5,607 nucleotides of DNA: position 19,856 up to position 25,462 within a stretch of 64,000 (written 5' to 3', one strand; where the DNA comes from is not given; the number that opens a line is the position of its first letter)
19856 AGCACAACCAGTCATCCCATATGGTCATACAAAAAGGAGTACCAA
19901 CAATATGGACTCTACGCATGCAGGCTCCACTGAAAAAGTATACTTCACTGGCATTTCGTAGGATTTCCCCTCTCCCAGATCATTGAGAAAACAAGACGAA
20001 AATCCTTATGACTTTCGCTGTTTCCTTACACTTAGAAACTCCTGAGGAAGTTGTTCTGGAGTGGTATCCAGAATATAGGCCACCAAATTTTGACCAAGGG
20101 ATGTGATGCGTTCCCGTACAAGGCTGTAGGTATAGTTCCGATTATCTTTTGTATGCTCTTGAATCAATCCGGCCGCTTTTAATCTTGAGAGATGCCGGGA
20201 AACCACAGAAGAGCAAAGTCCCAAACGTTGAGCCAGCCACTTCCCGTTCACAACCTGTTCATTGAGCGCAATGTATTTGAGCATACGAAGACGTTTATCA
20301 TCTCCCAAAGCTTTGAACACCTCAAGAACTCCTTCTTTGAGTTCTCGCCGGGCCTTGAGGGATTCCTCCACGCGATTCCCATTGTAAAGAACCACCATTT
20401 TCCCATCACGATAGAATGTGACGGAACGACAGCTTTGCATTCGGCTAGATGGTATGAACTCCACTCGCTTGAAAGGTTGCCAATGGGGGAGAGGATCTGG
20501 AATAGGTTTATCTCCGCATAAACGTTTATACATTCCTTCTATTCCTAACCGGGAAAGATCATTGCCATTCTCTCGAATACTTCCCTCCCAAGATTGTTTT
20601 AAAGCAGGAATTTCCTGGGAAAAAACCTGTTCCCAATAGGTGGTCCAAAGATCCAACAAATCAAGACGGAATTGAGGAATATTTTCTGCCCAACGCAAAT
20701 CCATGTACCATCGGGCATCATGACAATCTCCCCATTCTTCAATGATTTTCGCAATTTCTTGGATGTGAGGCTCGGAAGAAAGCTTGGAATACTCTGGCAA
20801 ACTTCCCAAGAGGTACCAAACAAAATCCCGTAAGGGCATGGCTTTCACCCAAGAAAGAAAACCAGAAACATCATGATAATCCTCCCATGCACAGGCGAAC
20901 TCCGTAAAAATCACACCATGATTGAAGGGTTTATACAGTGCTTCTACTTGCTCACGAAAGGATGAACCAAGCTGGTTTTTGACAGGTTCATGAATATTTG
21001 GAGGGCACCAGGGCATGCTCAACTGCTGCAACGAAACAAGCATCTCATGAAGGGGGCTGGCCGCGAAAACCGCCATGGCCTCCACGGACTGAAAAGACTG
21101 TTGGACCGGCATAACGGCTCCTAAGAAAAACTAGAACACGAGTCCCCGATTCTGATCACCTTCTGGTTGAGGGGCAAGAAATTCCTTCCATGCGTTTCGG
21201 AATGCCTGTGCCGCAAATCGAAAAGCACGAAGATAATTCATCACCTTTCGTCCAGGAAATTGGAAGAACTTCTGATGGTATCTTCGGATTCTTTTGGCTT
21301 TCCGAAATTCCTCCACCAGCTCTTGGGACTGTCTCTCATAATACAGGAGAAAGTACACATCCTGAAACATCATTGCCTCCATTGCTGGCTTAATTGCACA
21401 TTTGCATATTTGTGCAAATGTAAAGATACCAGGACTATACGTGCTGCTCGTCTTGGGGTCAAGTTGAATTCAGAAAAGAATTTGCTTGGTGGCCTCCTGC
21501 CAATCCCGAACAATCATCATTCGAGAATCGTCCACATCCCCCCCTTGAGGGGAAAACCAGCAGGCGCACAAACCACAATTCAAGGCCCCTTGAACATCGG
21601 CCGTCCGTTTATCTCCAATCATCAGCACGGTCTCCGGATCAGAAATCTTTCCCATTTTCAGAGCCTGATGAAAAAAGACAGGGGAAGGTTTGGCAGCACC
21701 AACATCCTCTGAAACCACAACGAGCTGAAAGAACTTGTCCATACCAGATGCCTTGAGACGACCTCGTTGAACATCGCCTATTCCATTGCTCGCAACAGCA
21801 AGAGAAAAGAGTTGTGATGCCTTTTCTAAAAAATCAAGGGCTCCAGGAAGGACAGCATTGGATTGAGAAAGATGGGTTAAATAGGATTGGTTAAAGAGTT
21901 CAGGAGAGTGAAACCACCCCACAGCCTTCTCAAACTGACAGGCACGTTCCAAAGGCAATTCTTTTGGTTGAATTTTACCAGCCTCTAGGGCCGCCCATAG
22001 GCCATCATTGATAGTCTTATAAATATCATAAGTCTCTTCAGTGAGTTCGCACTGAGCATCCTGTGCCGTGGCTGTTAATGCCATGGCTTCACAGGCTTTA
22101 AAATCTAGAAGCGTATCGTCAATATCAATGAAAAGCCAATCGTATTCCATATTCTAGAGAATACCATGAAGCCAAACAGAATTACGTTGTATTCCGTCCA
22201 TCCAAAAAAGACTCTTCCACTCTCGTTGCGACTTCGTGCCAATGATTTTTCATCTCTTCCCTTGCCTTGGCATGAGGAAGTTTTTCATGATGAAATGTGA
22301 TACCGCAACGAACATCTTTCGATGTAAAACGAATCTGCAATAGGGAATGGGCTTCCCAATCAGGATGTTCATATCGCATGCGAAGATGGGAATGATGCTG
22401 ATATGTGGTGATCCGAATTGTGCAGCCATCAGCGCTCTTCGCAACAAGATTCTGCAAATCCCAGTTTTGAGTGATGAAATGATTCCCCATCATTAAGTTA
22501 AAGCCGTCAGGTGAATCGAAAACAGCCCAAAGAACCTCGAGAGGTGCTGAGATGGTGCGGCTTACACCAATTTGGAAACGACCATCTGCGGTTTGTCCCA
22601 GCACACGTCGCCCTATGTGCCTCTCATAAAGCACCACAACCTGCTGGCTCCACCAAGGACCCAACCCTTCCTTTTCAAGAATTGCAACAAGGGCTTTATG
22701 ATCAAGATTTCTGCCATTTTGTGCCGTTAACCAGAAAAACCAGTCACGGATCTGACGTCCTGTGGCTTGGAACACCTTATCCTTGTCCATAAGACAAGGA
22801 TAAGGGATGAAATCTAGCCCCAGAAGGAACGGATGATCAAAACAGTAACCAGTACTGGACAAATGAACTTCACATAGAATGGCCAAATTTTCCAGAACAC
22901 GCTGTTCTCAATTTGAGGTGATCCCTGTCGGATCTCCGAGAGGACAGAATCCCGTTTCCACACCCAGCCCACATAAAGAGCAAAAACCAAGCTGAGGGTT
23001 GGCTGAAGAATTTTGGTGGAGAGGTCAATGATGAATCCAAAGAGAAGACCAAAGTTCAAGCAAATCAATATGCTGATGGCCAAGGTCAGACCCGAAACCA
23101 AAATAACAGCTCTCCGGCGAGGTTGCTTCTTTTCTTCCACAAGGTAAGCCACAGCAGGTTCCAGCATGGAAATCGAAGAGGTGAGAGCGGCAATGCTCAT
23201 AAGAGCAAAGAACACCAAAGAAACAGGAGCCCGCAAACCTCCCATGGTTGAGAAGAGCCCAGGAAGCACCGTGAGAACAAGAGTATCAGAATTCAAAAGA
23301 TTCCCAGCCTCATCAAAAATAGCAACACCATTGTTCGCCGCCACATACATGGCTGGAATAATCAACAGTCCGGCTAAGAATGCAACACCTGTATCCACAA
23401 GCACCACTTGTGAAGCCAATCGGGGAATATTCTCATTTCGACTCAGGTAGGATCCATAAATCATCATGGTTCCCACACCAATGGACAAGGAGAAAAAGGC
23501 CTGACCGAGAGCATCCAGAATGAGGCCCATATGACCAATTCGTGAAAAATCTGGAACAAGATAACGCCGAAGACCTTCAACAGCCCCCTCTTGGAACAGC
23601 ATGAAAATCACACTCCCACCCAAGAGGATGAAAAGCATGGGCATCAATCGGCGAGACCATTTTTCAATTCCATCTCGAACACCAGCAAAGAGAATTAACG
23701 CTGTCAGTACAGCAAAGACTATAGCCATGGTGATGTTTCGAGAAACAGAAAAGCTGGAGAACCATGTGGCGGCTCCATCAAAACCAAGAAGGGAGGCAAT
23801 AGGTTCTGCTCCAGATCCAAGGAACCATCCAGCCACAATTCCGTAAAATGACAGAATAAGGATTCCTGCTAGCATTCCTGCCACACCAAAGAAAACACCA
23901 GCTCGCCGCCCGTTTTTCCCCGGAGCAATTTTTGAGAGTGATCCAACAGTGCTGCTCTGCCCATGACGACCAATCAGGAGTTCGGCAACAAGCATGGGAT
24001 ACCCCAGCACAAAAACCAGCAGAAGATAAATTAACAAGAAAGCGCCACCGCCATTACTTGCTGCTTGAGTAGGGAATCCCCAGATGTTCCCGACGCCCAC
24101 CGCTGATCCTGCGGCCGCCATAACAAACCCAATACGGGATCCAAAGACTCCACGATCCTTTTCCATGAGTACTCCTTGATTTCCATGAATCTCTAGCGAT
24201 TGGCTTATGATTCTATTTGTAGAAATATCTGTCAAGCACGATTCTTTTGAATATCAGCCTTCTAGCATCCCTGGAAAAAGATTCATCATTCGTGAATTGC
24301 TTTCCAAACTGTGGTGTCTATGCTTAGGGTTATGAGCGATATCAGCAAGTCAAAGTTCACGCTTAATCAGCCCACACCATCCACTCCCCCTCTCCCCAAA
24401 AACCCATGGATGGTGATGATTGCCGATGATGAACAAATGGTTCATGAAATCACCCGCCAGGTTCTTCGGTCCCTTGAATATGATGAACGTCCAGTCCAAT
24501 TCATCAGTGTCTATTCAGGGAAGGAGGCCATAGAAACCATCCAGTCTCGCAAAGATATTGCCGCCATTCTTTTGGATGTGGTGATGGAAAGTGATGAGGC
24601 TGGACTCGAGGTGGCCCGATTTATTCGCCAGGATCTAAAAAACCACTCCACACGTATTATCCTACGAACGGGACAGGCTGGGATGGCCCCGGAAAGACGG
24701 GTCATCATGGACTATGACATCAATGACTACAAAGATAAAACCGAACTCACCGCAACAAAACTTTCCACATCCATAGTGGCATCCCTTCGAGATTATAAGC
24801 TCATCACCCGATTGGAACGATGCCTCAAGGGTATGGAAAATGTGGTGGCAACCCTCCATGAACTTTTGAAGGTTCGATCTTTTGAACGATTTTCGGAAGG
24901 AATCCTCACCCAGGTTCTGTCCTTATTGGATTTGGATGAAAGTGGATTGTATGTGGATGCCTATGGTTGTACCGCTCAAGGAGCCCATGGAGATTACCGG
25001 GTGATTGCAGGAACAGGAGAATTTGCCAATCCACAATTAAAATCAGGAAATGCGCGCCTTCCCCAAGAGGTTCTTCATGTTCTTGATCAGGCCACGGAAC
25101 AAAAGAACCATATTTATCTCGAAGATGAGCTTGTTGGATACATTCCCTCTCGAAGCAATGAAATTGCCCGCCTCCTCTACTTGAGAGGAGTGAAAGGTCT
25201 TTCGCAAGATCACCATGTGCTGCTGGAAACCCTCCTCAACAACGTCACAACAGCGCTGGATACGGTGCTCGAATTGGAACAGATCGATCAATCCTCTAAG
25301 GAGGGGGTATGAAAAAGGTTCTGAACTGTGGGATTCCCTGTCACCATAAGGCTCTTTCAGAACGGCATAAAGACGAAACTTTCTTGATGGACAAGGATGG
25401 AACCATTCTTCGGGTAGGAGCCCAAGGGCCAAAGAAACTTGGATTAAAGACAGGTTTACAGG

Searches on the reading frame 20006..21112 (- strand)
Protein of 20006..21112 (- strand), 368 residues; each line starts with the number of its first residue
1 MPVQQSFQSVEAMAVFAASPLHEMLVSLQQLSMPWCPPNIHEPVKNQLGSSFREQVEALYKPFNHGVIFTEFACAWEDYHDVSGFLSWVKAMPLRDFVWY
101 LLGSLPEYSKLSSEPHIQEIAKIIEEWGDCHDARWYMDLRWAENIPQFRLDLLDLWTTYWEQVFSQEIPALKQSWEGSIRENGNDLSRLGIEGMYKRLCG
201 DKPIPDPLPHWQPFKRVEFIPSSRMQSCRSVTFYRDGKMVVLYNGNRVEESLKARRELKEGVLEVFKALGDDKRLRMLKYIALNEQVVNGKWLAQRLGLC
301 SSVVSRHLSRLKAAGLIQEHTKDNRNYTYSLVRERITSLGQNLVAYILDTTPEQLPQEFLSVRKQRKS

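Call 38: search_protein_families(library=pfam, proteins=[window:20006-21112:-], max_evalue=0.0001)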
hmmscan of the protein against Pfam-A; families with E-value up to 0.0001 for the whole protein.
window:20006-21112:- (368 aa): 2 families
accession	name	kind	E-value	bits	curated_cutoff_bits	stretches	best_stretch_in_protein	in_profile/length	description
PF01022.26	HTH_5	-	5.6e-06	26.6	22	1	271-318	1-46/47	Bacterial regulatory protein, arsR family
PF12802.13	MarR_2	-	1.4e-05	25.6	27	1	275-323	8-58/61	MarR family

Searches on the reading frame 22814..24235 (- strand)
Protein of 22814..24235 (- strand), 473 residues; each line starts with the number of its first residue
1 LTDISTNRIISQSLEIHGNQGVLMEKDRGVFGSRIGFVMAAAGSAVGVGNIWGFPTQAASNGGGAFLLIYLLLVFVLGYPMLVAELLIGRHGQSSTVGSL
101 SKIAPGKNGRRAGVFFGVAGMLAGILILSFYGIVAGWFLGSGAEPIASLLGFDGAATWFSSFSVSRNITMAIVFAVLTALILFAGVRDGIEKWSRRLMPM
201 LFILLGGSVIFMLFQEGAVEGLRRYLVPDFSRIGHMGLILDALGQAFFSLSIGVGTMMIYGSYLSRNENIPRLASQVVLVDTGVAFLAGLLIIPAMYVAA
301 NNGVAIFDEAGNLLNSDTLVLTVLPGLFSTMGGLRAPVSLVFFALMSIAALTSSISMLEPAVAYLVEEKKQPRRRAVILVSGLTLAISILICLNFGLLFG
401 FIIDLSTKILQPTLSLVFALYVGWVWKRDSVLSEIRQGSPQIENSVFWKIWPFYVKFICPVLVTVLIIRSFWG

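Call 38: search_protein_families(library=pfam, proteins=[window:22814-24235:-], max_evalue=0.0001)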
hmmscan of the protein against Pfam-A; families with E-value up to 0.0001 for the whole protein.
window:22814-24235:- (473 aa): 1 family
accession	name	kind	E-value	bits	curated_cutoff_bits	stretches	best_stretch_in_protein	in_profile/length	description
PF00209.24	SNF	-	5.5e-41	141.3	27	2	170-470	180-480/524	Sodium:neurotransmitter symporter family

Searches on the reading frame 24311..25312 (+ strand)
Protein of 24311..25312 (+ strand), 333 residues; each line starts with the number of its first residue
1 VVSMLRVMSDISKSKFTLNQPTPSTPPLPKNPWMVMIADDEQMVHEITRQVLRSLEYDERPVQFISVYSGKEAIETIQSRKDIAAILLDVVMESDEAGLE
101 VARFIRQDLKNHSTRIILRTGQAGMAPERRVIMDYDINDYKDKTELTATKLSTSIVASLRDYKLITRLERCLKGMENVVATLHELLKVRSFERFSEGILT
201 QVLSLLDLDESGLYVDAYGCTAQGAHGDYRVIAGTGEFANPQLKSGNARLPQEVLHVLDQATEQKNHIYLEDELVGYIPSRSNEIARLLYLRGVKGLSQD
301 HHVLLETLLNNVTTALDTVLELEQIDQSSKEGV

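Call 38: search_protein_families(library=pfam, proteins=[window:24311-25312:+], max_evalue=0.0001)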
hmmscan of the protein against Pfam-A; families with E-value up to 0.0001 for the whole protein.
window:24311-25312:+ (333 aa): 2 families
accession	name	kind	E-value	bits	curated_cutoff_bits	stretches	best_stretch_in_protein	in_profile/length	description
PF11849.14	DUF3369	-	3.5e-28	99.4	27.2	1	156-325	2-168/168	Domain of unknown function (DUF3369)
PF00072.30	Response_reg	-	7e-10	39.5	30.2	1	35-144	1-100/111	Response regulator receiver domain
